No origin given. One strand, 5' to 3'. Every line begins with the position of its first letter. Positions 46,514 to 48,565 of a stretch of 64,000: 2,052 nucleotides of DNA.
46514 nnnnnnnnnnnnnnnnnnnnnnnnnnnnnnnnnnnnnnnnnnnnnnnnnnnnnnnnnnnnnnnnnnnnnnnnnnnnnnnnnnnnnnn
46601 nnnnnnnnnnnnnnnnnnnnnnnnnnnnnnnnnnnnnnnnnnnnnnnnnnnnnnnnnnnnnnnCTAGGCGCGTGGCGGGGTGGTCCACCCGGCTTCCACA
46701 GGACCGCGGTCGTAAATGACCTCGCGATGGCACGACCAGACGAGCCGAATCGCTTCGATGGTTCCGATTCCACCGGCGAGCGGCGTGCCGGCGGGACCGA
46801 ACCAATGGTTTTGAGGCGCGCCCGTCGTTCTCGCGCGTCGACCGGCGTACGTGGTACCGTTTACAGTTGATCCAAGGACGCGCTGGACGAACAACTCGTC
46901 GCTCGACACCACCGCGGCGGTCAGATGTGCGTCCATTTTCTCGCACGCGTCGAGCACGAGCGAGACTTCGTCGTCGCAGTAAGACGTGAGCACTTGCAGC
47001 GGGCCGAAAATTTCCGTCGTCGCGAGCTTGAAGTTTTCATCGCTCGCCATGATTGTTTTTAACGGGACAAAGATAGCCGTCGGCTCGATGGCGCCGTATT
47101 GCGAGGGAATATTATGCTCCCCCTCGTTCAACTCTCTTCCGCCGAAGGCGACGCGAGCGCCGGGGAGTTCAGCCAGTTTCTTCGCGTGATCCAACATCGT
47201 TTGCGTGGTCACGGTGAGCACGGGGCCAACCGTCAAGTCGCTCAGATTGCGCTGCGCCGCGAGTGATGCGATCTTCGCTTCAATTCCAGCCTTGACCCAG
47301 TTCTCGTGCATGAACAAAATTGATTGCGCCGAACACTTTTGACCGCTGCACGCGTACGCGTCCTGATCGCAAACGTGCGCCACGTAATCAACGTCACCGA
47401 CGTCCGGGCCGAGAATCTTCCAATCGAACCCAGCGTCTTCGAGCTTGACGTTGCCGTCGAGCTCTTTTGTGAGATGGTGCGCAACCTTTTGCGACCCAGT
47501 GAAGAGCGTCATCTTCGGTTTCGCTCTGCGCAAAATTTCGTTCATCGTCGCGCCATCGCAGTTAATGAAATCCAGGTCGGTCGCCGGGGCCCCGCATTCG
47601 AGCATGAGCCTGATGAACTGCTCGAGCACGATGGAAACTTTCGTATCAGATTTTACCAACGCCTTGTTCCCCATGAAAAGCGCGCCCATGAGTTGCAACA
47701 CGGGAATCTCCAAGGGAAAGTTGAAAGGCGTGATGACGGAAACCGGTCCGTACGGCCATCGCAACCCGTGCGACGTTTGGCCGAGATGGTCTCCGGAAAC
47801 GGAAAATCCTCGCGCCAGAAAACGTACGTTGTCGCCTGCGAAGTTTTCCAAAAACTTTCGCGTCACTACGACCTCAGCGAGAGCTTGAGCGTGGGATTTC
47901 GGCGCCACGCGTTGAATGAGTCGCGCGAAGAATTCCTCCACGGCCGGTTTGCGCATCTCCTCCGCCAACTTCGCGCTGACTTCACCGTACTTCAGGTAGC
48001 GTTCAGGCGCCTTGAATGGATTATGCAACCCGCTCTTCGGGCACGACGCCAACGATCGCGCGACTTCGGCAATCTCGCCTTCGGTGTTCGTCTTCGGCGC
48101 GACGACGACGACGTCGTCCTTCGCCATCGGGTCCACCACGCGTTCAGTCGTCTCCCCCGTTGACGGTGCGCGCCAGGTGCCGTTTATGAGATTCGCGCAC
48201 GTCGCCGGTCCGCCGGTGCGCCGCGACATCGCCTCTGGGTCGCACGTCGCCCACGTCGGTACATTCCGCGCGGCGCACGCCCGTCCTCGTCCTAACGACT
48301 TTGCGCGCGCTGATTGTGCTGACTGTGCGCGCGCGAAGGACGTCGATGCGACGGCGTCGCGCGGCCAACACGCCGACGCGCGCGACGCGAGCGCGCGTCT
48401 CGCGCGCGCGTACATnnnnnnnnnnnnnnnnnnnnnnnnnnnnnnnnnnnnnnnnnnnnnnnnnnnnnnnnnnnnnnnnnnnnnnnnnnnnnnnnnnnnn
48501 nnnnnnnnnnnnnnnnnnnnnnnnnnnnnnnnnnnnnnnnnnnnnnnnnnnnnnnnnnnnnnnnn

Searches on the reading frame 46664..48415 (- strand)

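Call 63: search_protein_families(library=pfam, proteins=[window:46664-48415:-], max_evalue=0.001)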
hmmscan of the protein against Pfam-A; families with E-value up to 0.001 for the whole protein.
window:46664-48415:- (583 aa): 1 family
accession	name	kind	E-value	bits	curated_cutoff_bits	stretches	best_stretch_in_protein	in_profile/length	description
PF00171.27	Aldedh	-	3.4e-39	135.1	23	1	145-531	55-427/461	Aldehyde dehydrogenase family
